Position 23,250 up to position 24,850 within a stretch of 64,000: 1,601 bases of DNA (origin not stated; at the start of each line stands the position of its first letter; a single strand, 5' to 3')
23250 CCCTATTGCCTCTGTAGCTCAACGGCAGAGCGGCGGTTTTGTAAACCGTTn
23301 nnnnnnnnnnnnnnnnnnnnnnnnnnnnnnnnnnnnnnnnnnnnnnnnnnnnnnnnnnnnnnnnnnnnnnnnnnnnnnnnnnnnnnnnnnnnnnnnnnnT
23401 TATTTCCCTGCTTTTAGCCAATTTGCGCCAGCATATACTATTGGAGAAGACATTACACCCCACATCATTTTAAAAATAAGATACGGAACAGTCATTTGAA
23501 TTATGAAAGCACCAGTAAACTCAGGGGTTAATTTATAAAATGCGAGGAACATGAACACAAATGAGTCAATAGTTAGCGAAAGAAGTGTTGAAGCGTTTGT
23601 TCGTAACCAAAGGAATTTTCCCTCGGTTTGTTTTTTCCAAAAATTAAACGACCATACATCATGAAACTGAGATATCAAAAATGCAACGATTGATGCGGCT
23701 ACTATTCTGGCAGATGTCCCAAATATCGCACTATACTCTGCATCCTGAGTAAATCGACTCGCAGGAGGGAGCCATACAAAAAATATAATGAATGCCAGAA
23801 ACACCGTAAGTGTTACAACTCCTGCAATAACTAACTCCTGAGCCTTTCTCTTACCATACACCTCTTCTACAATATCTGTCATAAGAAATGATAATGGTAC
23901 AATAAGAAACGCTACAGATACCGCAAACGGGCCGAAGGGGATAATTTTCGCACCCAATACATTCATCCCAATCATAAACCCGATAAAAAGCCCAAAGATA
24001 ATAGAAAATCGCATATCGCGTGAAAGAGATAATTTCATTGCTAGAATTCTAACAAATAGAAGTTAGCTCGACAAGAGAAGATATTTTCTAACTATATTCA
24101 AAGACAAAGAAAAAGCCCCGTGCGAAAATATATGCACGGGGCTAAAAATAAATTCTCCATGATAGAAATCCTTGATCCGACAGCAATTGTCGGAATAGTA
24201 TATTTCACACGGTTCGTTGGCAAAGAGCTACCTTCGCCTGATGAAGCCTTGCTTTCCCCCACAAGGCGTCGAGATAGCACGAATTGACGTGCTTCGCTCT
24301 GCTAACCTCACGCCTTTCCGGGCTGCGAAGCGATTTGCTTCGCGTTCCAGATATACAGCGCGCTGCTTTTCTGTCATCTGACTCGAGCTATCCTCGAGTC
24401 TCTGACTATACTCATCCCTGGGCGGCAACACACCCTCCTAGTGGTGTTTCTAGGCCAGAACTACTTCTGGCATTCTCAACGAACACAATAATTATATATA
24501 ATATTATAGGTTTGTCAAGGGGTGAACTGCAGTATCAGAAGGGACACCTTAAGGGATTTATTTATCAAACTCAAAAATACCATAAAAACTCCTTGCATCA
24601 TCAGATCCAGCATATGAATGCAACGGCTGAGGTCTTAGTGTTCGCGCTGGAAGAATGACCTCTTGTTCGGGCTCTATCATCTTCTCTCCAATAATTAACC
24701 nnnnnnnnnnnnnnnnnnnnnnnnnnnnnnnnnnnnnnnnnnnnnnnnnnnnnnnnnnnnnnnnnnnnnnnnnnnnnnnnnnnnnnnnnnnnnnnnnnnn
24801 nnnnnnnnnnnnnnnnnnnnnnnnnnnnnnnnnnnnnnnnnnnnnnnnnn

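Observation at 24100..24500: Terminator-capped GC-rich structured segment: unidentified ncRNA or tiny basic protein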

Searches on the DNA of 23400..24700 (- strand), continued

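Call 80: search_with_rna_model(model_id=R1, sources=[window, L002, L003, L004, L005, L006, L007, L008, L009, L010, L013, L015, L018, L024, L025, L026, L027, L028, L029], max_evalue=10)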
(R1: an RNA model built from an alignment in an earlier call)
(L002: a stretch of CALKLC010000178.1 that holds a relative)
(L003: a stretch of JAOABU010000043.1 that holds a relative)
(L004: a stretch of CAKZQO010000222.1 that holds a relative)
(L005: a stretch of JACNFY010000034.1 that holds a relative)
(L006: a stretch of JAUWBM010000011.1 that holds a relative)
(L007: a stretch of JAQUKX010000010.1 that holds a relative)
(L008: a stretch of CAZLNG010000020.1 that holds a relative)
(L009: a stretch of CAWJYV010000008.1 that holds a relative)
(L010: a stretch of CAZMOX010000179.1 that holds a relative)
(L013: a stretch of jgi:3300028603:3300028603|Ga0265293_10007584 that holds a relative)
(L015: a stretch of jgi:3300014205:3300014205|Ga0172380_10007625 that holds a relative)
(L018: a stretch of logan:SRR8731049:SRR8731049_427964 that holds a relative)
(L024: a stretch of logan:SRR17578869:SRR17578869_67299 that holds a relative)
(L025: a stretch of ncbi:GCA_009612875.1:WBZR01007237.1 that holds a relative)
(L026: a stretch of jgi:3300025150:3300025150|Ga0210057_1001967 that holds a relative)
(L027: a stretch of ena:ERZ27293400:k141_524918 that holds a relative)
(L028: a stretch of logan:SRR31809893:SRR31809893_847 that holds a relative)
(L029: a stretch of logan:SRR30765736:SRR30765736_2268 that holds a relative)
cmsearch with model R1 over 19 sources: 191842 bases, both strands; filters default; matches with E-value up to 10: 1.
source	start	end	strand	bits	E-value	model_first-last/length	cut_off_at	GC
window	24212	24484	-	346.5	2.6e-116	1-273/273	no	0.53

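Call 81: search_with_rna_model(model_id=R1, sources=[L013, L015, L018, L024, L026, L028], max_evalue=10, filters=off)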
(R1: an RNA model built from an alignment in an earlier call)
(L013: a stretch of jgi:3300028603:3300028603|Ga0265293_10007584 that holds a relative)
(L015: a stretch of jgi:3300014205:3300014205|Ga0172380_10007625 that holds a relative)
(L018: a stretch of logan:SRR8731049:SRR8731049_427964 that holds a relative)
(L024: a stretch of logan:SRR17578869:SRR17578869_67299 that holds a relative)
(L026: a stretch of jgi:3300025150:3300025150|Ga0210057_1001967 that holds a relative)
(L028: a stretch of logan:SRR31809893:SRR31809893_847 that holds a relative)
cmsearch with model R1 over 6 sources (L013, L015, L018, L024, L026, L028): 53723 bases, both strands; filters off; matches with E-value up to 10: 76.
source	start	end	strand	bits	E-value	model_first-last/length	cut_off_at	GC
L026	3163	3249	+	10.2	0.028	1-273/273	no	0.48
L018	3471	3546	+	10.1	0.031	1-273/273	no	0.42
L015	2166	2216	-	7.8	0.18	124-175/273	no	0.55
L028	3763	3781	-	7.7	0.2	1-273/273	no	0.53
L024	2493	2614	+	7.7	0.2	1-273/273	no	0.52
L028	3763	3781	+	7.5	0.23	1-273/273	no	0.53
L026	3176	3193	-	7.2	0.31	1-273/273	no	0.56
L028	4093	4186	+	7.1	0.33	1-273/273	no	0.52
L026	3708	3737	+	6.1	0.72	81-110/273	no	0.6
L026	4345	4380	-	5.9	0.81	134-170/273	no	0.72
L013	1092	1114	+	5.5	1.2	1-273/273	no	0.43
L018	3484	3501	-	5.4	1.2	1-273/273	no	0.78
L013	1092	1114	-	5.4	1.3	1-273/273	no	0.43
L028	4923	4948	-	5.3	1.3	1-273/273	no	0.77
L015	611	629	+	5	1.7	1-273/273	no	0.84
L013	5442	5463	-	5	1.7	1-273/273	no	0.64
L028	4923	4948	+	5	1.7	1-273/273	no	0.77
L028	6913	6980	+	4.9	1.8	1-273/273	no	0.4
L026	3093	3128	-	4.9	1.9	1-273/273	no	0.28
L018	2836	2920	+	4.8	2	1-273/273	no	0.54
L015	2173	2207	+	4.7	2.2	134-168/273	no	0.6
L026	4348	4380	+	4.6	2.3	134-169/273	no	0.79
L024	7068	7089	+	4.5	2.4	1-273/273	no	0.32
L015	611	629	-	4.4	2.7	1-273/273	no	0.84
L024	913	999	+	4.4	2.7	1-273/273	no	0.38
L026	2535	2551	+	4.4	2.8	1-273/273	no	0.71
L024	1155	1184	-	4.3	2.8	1-273/273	no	0.23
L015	99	118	+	4.1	3.3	1-273/273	no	0.4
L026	5918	6042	+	4.1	3.3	1-273/273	no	0.38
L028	1190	1253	+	4.1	3.4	118-181/273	no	0.31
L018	2506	2522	-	4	3.6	1-273/273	no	0.59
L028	3743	3759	-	4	3.6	1-273/273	no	0.59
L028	4865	4883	-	4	3.7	142-160/273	no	0.58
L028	3678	3693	-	3.9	4.1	1-273/273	no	0.31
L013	5441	5464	+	3.8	4.2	1-273/273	no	0.67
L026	3713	3731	-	3.8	4.2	86-104/273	no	0.63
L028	8684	8703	+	3.8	4.2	247-266/273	no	0.35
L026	4025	4049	+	3.8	4.2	139-163/273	no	0.52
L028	752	769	+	3.8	4.5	1-273/273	no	0.28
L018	3822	3862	+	3.7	4.6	128-171/273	no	0.24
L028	6474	6491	-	3.7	4.6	1-273/273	no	0.83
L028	4155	4238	-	3.7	4.7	1-273/273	no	0.51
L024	4911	5022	-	3.7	4.8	1-273/273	no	0.37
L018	3006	3021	+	3.6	4.9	193-208/273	no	0.56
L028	4266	4281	+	3.6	4.9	193-208/273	no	0.56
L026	2535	2551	-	3.6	5.2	1-273/273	no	0.71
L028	752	769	-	3.6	5.2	1-273/273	no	0.28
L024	3041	3054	+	3.5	5.4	16-29/273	no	0.64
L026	5425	5441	+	3.5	5.4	1-273/273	no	0.35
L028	4378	4405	+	3.5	5.5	1-273/273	no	0.64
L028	8685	8702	-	3.5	5.7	1-273/273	no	0.28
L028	3840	3872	-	3.5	5.7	1-273/273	no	0.3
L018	1899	1916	+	3.4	5.9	1-273/273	no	0.22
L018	8514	8535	-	3.4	5.9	1-273/273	no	0.23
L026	6716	6732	+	3.4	6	1-273/273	no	0.47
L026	952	979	-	3.3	6.3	1-273/273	no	0.29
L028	6154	6169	-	3.3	6.4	15-30/273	no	0.38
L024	2507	2522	-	3.3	6.5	1-273/273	no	0.56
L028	6375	6397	+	3.3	6.5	189-211/273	no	0.52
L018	6519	6538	+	3.2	7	1-273/273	no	0.55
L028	5048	5075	+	3.2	7.1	1-273/273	no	0.32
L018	2506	2522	+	3.2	7.2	1-273/273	no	0.59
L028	3743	3759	+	3.2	7.2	1-273/273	no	0.59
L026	10136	10178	-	3.1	7.3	128-171/273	no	0.28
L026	4285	4317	-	3.1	7.5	79-112/273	no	0.52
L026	952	979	+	3.1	7.6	1-273/273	no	0.29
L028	2013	2060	-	3.1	7.7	126-173/273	no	0.4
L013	3128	3149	+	3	8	1-273/273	no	0.59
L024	3581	3596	-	3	8.1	1-273/273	no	0.38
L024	4116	4138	+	3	8.3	1-273/273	no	0.43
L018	1630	1646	-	3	8.4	1-273/273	no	0.35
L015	3317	3343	+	2.9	8.5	1-273/273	no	0.22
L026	6343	6368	-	2.9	8.7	1-273/273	no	0.27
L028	6844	6868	+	2.9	8.8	1-273/273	no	0.2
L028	4378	4405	-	2.9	8.8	1-273/273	no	0.64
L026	4295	4311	+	2.9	8.9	87-103/273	no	0.65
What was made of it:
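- Tried and rejected: The best hit was 10 bits and covered hairpins only (calls 80, 81).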

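Call 91: search_dna_similar(query=window:24100-24490:-, collection=plasmids, mode=distant, max_evalue=0.01)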
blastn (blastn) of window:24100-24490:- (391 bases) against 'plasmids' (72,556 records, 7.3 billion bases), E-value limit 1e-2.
No match.

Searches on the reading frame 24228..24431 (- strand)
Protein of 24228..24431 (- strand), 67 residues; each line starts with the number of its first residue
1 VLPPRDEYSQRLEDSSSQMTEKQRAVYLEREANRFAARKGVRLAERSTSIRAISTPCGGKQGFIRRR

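Call 10: search_protein_families(library=pfam, proteins=[window:24228-24431:-], max_evalue=0.01)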
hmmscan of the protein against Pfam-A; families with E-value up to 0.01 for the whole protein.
window:24228-24431:- (67 aa): 0 families

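Call 27: search_protein_representatives(protein=window:24228-24431:-)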
Query: 67 residues. Proteins with E-value up to 0.001 (for the whole library): 0; up to 1e-10: 0; up to 1e-30: 0. The best 0 are listed.
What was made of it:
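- On Small protein-coding gene: No hits in 1.84 billion representatives (call 27).
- Tried and rejected: phmmer against 1.84 billion representatives: nothing (call 27).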

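Call 29: find_related_loci(query=window:24228-24431:-, collection=metagenome_contigs, flank=4000)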
Query window:24228-24431:- (67 aa) in metagenome_contigs; peptide patterns used: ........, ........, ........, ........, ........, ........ (x = any residue, [..] = any of these).
600 stretches matched a pattern, but none encodes a relative of the query by tblastn (E <= 1e-3).
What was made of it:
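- On Small protein-coding gene: No relative in the metagenome scan (call 29).
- Zero hits at E<=0.001 among 1.84 billion representatives (call 27), and none in the metagenome scan (call 29).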

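Call 51: search_protein_families(library=phrogs, proteins=[window:24228-24431:-], max_evalue=0.01)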
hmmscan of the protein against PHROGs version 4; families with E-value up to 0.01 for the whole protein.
window:24228-24431:- (67 aa): 0 families

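Call 52: search_protein_families(library=padloc, proteins=[window:24228-24431:-], max_evalue=0.01)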
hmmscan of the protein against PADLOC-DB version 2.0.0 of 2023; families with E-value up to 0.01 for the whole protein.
window:24228-24431:- (67 aa): 0 families

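Call 99: predict_structure(protein=window:24228-24431:-)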
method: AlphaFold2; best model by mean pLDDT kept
length: 67 residues; sequences in the alignment: 1
mean_pLDDT: 68.2   pTM: 0.29
mean pLDDT of the five models: 68.2, 65.9, 64.9, 63.3, 62.3
residues with pLDDT >= 90: 6; 70-90: 18; 50-70: 42; < 50: 1
segments of 3 or more residues with pLDDT < 50: none
pLDDT, mean of each block of 10 residues (from residue 1): 64 61 89 83 60 54 65
secondary structure, 60 per line:
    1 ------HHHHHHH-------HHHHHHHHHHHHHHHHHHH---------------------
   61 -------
elements in order: H7-13 H21-39
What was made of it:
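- AlphaFold2 gives one fairly confident helix, residues 21-39 (call 99). pTM is 0.29 and mean pLDDT 68 (call 99).
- Tried and rejected: AlphaFold2 on the single sequence: pLDDT 68, pTM 0.29 (call 99).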
